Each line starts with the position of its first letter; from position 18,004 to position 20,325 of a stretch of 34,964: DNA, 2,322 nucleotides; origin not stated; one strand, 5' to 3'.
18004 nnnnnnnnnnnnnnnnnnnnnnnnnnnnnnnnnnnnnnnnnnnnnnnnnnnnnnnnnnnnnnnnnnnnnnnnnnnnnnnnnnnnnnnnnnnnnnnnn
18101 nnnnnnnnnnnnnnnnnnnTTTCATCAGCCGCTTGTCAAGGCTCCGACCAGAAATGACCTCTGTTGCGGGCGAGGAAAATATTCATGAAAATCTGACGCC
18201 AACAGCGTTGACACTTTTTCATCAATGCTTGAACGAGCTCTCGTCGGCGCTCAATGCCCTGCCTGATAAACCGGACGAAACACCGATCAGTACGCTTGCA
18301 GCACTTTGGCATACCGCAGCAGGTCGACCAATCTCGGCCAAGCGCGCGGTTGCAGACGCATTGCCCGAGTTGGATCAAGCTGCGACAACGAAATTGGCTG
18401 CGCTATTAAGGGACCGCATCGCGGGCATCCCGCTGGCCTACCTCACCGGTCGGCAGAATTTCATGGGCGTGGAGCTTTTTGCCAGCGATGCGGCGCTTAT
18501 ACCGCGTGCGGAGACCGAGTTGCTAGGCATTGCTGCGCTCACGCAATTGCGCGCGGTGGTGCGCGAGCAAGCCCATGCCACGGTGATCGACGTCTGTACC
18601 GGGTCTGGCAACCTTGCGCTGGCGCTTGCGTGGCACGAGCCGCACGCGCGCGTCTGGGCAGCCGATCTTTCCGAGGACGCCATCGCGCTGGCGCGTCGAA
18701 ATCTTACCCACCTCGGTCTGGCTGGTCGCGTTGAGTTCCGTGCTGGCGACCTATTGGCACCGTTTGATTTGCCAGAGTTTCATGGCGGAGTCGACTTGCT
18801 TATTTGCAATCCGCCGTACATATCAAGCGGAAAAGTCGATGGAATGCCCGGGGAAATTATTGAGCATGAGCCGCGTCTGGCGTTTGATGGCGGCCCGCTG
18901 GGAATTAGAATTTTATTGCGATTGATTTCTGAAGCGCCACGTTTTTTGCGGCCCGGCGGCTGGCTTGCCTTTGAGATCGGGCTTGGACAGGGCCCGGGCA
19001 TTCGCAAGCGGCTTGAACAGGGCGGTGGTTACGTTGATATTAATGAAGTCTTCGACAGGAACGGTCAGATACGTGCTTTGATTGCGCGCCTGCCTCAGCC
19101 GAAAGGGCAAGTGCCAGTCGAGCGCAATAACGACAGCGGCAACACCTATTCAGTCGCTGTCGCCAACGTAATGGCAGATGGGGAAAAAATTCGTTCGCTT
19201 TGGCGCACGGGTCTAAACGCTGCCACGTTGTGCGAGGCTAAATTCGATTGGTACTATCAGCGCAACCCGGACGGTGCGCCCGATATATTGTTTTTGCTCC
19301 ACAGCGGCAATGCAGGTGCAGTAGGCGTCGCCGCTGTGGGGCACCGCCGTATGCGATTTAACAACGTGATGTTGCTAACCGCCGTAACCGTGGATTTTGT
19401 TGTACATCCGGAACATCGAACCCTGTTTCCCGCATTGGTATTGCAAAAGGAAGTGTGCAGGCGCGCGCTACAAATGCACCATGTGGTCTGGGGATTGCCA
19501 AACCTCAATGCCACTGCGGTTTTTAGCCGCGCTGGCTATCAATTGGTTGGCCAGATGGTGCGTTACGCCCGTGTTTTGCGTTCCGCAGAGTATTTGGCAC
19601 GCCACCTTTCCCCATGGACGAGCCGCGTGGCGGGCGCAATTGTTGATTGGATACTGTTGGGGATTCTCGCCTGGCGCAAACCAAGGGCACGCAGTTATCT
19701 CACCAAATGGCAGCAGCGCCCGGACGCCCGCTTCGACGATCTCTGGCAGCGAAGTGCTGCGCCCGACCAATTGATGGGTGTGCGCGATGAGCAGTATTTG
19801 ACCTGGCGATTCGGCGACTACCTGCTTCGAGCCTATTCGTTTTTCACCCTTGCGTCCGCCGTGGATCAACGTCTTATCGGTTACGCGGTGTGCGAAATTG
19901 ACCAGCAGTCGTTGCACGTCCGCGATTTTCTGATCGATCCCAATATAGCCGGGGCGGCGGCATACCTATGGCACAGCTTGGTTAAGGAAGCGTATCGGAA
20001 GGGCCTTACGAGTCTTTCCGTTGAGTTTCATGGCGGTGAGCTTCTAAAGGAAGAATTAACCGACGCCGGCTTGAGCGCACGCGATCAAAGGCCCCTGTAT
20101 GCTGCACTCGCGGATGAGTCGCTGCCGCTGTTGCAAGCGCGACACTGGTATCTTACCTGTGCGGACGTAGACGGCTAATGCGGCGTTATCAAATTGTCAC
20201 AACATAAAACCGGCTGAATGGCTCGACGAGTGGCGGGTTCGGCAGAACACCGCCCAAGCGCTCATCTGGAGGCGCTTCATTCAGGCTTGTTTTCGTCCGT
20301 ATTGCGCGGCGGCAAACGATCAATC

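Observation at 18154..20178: Single-ORF fusion of a PrmC/HemK-type N5-glutamine methyltransferase to a FemAB-like double-GNAT region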

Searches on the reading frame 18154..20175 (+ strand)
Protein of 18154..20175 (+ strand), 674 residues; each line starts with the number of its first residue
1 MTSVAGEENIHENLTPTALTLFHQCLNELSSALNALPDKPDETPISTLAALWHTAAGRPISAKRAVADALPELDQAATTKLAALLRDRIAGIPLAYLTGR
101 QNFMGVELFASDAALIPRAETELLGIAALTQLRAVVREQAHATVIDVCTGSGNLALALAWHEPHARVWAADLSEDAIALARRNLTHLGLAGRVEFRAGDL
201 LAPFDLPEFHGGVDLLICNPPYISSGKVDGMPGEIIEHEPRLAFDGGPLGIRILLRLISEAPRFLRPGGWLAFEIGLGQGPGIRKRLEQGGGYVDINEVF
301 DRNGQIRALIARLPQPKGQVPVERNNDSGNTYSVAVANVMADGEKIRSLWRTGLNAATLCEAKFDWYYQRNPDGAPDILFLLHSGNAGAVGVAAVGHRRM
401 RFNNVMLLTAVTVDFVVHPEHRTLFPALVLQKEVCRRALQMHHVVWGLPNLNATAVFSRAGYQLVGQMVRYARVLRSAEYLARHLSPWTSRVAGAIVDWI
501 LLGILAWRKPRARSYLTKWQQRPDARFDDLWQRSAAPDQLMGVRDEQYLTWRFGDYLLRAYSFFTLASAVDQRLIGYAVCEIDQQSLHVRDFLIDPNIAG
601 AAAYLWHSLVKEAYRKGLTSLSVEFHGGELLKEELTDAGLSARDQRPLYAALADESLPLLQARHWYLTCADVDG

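Call 5: search_protein_families(library=pfam, proteins=[window:18154-20175:+], max_evalue=1)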
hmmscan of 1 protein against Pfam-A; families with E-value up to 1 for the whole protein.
window:18154-20175:+ (674 aa): 18 families
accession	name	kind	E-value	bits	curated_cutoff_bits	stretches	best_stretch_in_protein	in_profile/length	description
PF05175.20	MTS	-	2.7e-12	47.1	23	1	137-238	28-125/170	Methyltransferase small domain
PF13847.12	Methyltransf_31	-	5.7e-10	39.5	27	1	140-234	3-82/145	Methyltransferase domain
PF13649.12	Methyltransf_25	-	6.3e-10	40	27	1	144-218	1-70/97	Methyltransferase domain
PF01170.24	UPF0020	-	2.1e-06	28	22.3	1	161-224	73-133/197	RMKL-like, methyltransferase domain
PF08241.18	Methyltransf_11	-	8.8e-06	26.7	21.2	1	146-204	2-56/95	Methyltransferase domain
PF06325.19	PrmA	-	2.9e-05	24.1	22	1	129-219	152-233/296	Ribosomal protein L11 methyltransferase (PrmA)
PF11599.14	AviRa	-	0.00028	20.9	25.7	1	134-191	44-104/232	RRNA methyltransferase AviRa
PF12847.13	Methyltransf_18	-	0.00037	21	27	1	135-204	11-78/151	Methyltransferase domain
PF08242.18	Methyltransf_12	-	0.00038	21.6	30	1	146-218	2-71/98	Methyltransferase domain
PF00891.24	Methyltransf_2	-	0.002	17.9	22.3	1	128-201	51-121/210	O-methyltransferase domain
PF09445.16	Methyltransf_15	-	0.0026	17.8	22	1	143-221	3-80/165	RNA cap guanine-N2 methyltransferase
PF00583.31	Acetyltransf_1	-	0.0036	18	20.7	1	545-622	16-97/116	Acetyltransferase (GNAT) family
PF01209.24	Ubie_methyltran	-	0.0046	16.8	20.1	1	137-198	44-105/233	ubiE/COQ5 methyltransferase family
PF03602.21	Cons_hypoth95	-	0.0055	16.8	24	1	140-225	41-126/182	Conserved hypothetical protein 95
PF13489.12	Methyltransf_23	-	0.0075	16.5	27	1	136-180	18-60/164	Methyltransferase domain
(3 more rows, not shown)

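Call 6: search_protein_families(library=ncbifam, proteins=[window:18154-20175:+], max_evalue=1)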
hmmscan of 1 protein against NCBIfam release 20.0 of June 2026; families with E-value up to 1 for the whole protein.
window:18154-20175:+ (674 aa): 54 families (the best 25 are shown)
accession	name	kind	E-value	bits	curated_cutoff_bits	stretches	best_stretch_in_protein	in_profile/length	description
TIGR03534.1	RF_mod_PrmC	equivalog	1.3e-59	201.7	199.1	1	63-309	15-252/253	peptide chain release factor N(5)-glutamine methyltransferase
TIGR00536.1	hemK_fam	subfamily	1.4e-51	175.3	115.5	1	26-313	7-282/286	HemK family protein methyltransferase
TIGR03704.1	PrmC_rel_meth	equivalog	1.1e-39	136.4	248.8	1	77-292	26-233/251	putative protein N(5)-glutamine methyltransferase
TIGR03533.1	L3_gln_methyl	equivalog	1e-38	133.3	229.7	1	72-277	55-253/284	50S ribosomal protein L3 N(5)-glutamine methyltransferase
NF002421.0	PRK01544.1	equivalog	3.9e-19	68.7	567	1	72-288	50-282/524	bifunctional peptide chain release factor N(5)-glutamine methyltransferase PrmC/tRNA (guanosine(46)-N7)-methyltransferase TrmB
NF011529.0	PRK14968.1-3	equivalog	1.5e-13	50.7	162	1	136-270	30-151/198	putative methyltransferase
NF011527.0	PRK14968.1-1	equivalog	5.8e-10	39.2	242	1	120-270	20-146/192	putative methyltransferase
NF011530.0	PRK14968.1-4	equivalog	7.3e-09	35.2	243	1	106-274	11-156/202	putative methyltransferase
TIGR00537.1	hemK_rel_arch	hypoth_equivalog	1.2e-08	34.8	87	1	133-270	12-135/179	HemK2/MTQ2 family protein methyltransferase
NF002909.0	PRK03522.2-1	equivalog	1.1e-06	28.1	553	1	130-222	222-309/374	23S rRNA (uracil(747)-C(5))-methyltransferase RlmC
NF002910.0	PRK03522.2-3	equivalog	1.6e-06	27.4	558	1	130-221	224-317/383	23S rRNA (uracil(747)-C(5))-methyltransferase RlmC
NF041820.1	daptide_MTase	equivalog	2.7e-06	27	175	1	130-208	27-103/243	daptide-type RiPP biosynthesis methyltransferase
NF001244.0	PRK00216.1-5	equivalog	4.3e-06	26.2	216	1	136-201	44-110/236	bifunctional demethylmenaquinone methyltransferase/2-methoxy-6-polyprenyl-1,4-benzoquinol methylase UbiE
NF007023.0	PRK09489.1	equivalog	9.3e-06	25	295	1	135-222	191-271/342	16S rRNA (guanine(1207)-N(2))-methyltransferase RsmC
NF047853.1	tRm6a37MtseTrmN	equivalog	1e-05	25.4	350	1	140-226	43-128/244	tRNA(1)(Val) (adenine(37)-N(6))-methyltransferase TrmN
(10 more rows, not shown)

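Call 9: find_homologous_proteins(query=window:18154-20175:+, max_evalue=0.00001)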
Query window:18154-20175:+ (674 aa): 73 proteins with E <= 0.00001 among 8000 candidates.
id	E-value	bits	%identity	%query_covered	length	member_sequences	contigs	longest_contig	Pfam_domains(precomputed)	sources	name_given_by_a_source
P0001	0.0e+0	1411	92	100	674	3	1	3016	PF13847.13,PF06325.20,PF05175.21,PF13649.13,PF01170.25,PF08241.19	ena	-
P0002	0.0e+0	1388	91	100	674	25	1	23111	PF13847.13,PF05175.21,PF13649.13,PF08241.19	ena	-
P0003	0.0e+0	1019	67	100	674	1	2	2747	PF13847.13,PF05175.21,PF13649.13,PF01170.25,PF08241.19,PF08242.19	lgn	-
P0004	1.5e-294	997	66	100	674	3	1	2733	PF13847.13,PF06325.20,PF05175.21,PF11599.15,PF13649.13,PF01170.25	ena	-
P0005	3.6e-285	966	65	100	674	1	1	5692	PF13847.13,PF06325.20,PF05175.21,PF11599.15,PF13649.13,PF01170.25,PF12847.14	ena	-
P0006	2.3e-284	963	64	100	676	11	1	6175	PF13847.13,PF06325.20,PF05175.21,PF13649.13,PF01170.25,PF12847.14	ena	-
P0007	3.0e-281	953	67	95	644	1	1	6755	PF13847.13,PF06325.20,PF05175.21,PF13649.13,PF01170.25,PF08241.19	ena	-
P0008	4.0e-281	952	64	100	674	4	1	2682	PF13847.13,PF06325.20,PF05175.21,PF11599.15,PF13649.13,PF01170.25,PF12847.14,PF09445.17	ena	-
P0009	8.0e-280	948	63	100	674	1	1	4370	PF13847.13,PF06325.20,PF05175.21,PF13649.13,PF01170.25,PF08241.19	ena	-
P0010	1.0e-278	944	63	100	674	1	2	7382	PF13847.13,PF06325.20,PF05175.21,PF13649.13,PF01170.25,PF12847.14,PF08241.19,PF08242.19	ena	-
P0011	3.4e-271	919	64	100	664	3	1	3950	PF13847.13,PF06325.20,PF05175.21,PF13649.13,PF01170.25,PF08241.19,PF08242.19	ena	-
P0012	2.3e-270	917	63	100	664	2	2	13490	PF13847.13,PF06325.20,PF05175.21,PF13649.13,PF01170.25,PF08241.19,PF08242.19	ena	-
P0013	9.8e-250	849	59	100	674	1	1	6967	PF13847.13,PF05175.21,PF13649.13,PF01170.25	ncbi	ncbi:MAG: HemK/PrmC family methyltransferase [Usitatibacteraceae bacterium]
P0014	1.2e-185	637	47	98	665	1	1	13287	PF13847.13,PF13489.13,PF06325.20,PF05175.21,PF13649.13,PF01170.25,PF09445.17,PF08241.19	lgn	-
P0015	1.2e-184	634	48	95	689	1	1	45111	PF13847.13,PF06325.20,PF05175.21,PF13649.13,PF01170.25,PF09445.17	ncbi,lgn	-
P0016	8.0e-184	631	47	98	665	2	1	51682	PF13847.13,PF06325.20,PF05175.21,PF13649.13,PF01170.25,PF08241.19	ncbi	-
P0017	6.3e-152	525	45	90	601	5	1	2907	PF13847.13,PF06325.20,PF05175.21,PF13649.13,PF01170.25,PF08241.19,PF08242.19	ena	-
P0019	1.9e-105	372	63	41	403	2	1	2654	PF13847.13,PF13489.13,PF05175.21,PF13649.13,PF01170.25,PF09445.17,PF08241.19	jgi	jgi:release factor glutamine methyltransferase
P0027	3.6e-104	368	62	41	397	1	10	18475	PF13847.13,PF05175.21,PF13649.13,PF01170.25,PF09445.17,PF08241.19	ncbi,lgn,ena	-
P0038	6.4e-102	360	59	41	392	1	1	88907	PF13847.13,PF13489.13,PF06325.20,PF05175.21,PF13649.13,PF01170.25,PF12847.14,PF09445.17,PF08241.19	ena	-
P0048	5.3e-99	350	53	46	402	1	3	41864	PF13847.13,PF06325.20,PF05175.21,PF13649.13,PF01170.25,PF09445.17,PF08241.19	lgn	-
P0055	2.5e-92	328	47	52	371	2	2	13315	-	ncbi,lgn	-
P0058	4.2e-90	321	58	43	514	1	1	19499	PF13847.13,PF05175.21,PF13649.13,PF02540.24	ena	-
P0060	8.3e-85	304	51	44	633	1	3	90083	PF13489.13,PF08241.19,PF13847.13,PF06325.20,PF05175.21,PF03602.22,PF13649.13,PF01170.25,PF09445.17,PF13679.13,PF01728.26,PF08242.19,PF02540.24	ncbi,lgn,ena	-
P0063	2.2e-81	292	53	41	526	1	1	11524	PF13847.13,PF05175.21,PF13649.13,PF13508.14,PF01170.25,PF08445.17,PF00583.32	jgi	jgi:release factor glutamine methyltransferase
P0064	5.8e-81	291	49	42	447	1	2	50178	PF13847.13,PF06325.20,PF05175.21,PF03602.22,PF13649.13,PF01170.25,PF09445.17,PF08241.19,PF08242.19,PF02540.24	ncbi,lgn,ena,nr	ncbi:MAG: NAD(+) synthase [Verrucomicrobiae bacterium]|nr:NAD(+) synthase [Verrucomicrobiae bacteriu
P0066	2.2e-77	279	50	43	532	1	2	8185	PF13847.13,PF05175.21,PF13649.13,PF00132.31,PF01170.25,PF08242.19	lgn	-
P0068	2.7e-65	239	45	43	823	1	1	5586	PF13847.13,PF06325.20,PF05175.21,PF03602.22,PF13649.13,PF00501.35,PF13193.13,PF17827.7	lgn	-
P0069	5.1e-64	235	47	41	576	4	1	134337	PF13847.13,PF06325.20,PF05175.21,PF13649.13,PF00550.32,PF01170.25,PF13193.13,PF09445.17,PF17827.7,PF08241.19,PF08242.19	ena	-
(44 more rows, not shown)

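Call 18: find_encoding_contigs(protein=P0016, flank=10000, max_places=2)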
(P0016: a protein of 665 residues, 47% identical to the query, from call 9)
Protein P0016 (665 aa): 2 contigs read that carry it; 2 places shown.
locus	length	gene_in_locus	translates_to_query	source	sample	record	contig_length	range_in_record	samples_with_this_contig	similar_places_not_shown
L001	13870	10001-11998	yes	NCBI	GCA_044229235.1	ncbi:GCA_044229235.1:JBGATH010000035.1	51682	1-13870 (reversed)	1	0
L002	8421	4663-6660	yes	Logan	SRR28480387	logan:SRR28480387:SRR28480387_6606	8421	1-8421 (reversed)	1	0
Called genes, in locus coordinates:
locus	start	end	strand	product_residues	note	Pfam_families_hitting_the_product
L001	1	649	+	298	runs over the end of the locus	PF03705:CheR_N, PF01739:CheR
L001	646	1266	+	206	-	PF03975:CheD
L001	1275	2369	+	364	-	PF00072:Response_reg, PF01339:CheB_methylest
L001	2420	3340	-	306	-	-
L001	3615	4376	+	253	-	PF00226:DnaJ (weak)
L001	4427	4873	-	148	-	PF00034:Cytochrom_C, PF13442:Cytochrome_CBB3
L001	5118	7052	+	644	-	PF13522:GATase_6, PF13537:GATase_7, PF00733:Asn_synthase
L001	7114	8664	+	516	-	PF00501:AMP-binding, PF13193:AMP-binding_C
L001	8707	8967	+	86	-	PF00550:PP-binding (weak)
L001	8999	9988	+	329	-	PF02540:NAD_synthase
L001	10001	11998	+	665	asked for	PF01170:UPF0020 (weak), PF05175:MTS, PF06325:PrmA (weak), PF08241:Methyltransf_11 (faint), PF13649:Methyltransf_25, PF13847:Methyltransf_31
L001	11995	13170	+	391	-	PF01266:DAO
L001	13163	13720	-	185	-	-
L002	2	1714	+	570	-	?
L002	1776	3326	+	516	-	PF00501:AMP-binding, PF13193:AMP-binding_C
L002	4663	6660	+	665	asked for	PF01170:UPF0020 (weak), PF05175:MTS, PF06325:PrmA (weak), PF08241:Methyltransf_11 (faint), PF13649:Methyltransf_25, PF13847:Methyltransf_31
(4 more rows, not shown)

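Call 21: find_encoding_contigs(protein=P0060, flank=10000, max_places=1)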
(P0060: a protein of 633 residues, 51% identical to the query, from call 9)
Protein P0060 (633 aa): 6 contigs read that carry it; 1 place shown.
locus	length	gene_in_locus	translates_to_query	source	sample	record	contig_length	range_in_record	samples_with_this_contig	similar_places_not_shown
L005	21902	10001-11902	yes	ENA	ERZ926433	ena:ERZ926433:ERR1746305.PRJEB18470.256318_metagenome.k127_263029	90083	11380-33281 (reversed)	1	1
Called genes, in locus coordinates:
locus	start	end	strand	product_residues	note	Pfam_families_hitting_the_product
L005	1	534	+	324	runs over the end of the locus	PF00288:GHMP_kinases_N, PF08544:GHMP_kinases_C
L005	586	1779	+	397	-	PF13580:SIS_2, PF01380:SIS, PF01590:GAF, PF13185:GAF_2, PF13492:GAF_3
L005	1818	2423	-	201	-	PF08645:PNK3P, PF00702:Hydrolase (weak), PF13419:HAD_2, PF13242:Hydrolase_like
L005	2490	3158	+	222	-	PF00132:Hexapep, PF14602:Hexapep_2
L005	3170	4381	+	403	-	PF00535:Glycos_transf_2, PF10111:Glyco_tranf_2_2 (weak), PF13641:Glyco_tranf_2_3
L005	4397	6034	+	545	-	PF04055:Radical_SAM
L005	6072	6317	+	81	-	-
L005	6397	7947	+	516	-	PF00501:AMP-binding, PF13193:AMP-binding_C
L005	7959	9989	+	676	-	PF13522:GATase_6, PF13537:GATase_7, PF00733:Asn_synthase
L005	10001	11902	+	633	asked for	PF01170:UPF0020 (weak), PF01728:FtsJ (weak), PF03602:Cons_hypoth95, PF05175:MTS, PF06325:PrmA (weak), PF13649:Methyltransf_25, PF13847:Methyltransf_31, PF02540:NAD_synthase, +5 more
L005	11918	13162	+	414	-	PF04015:DUF362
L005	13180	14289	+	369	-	PF01757:Acyl_transf_3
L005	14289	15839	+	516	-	PF13088:BNR_2 (weak), PF15892:BNR_4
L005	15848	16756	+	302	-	PF00535:Glycos_transf_2, PF10111:Glyco_tranf_2_2, PF13641:Glyco_tranf_2_3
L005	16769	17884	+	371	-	PF00535:Glycos_transf_2, PF10111:Glyco_tranf_2_2, PF13641:Glyco_tranf_2_3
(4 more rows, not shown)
